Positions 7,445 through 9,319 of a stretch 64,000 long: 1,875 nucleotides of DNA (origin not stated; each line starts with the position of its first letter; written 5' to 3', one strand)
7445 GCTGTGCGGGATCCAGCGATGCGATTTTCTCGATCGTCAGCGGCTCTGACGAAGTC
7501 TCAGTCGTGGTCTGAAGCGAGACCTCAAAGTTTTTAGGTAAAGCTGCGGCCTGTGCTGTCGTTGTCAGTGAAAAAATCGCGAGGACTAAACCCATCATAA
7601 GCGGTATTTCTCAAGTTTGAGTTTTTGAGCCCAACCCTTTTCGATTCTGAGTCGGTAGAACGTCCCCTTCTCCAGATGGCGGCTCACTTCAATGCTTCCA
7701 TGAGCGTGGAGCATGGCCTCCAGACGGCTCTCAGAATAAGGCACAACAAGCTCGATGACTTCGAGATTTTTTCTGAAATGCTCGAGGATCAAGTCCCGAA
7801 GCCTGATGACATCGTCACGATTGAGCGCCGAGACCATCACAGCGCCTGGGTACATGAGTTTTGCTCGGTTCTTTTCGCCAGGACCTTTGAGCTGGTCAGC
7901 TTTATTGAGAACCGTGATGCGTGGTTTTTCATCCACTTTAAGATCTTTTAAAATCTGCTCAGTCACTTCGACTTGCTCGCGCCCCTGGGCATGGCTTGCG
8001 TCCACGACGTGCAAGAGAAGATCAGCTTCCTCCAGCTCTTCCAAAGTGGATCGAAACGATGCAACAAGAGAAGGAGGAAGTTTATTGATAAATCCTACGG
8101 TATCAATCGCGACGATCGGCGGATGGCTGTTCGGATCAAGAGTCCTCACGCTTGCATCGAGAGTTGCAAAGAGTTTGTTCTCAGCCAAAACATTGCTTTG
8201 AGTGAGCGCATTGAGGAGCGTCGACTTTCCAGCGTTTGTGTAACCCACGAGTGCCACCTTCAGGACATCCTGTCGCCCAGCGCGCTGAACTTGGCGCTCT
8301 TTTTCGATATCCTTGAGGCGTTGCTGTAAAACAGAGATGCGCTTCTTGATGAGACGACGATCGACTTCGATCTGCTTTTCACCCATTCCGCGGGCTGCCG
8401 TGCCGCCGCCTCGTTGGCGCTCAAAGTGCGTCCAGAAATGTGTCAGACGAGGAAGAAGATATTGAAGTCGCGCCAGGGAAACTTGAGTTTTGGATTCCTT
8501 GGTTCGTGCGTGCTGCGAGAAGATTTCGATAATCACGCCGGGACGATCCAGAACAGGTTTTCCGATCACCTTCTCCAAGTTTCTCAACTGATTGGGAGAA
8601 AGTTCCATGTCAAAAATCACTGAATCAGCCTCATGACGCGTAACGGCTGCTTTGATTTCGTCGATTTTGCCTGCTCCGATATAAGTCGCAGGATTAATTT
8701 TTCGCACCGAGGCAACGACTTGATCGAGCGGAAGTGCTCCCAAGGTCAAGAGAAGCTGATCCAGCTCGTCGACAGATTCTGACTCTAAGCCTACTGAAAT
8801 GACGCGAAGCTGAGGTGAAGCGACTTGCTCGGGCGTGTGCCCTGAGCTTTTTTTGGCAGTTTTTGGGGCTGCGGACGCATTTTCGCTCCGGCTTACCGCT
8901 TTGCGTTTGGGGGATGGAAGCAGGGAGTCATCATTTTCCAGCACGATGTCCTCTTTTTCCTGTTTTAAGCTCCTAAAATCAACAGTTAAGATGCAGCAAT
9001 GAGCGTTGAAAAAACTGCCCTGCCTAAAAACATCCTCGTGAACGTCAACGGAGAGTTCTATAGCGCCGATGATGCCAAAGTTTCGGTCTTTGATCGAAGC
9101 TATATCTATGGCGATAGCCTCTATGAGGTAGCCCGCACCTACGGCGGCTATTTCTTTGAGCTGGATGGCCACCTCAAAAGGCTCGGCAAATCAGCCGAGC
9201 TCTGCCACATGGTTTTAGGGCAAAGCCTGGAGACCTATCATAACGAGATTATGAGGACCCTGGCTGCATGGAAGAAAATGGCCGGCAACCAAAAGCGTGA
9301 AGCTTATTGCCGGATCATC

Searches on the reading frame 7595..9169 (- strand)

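Call 84: search_protein_families(library=pfam, proteins=[window:7595-9169:-], max_evalue=0.00001)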
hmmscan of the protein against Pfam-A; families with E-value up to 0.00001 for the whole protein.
window:7595-9169:- (524 aa): 5 families
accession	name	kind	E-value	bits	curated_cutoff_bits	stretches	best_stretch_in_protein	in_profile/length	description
PF16360.10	GTP-bdg_M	-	2.8e-28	98.7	29.5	1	220-299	1-79/79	GTP-binding GTPase Middle Region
PF13167.11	GTP-bdg_N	-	1.6e-26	93.1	25.4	1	131-217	2-88/89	GTP-binding GTPase N-terminal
PF01926.29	MMR_HSR1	-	5.2e-23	81.8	21.9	1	304-423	1-113/113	50S ribosome-binding GTPase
PF02421.24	FeoB_N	-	2.9e-07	30.6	27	1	304-433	2-124/156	Ferrous iron transport protein B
PF00350.29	Dynamin_N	-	7e-07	29.9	27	0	305-336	1-32/168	Dynamin family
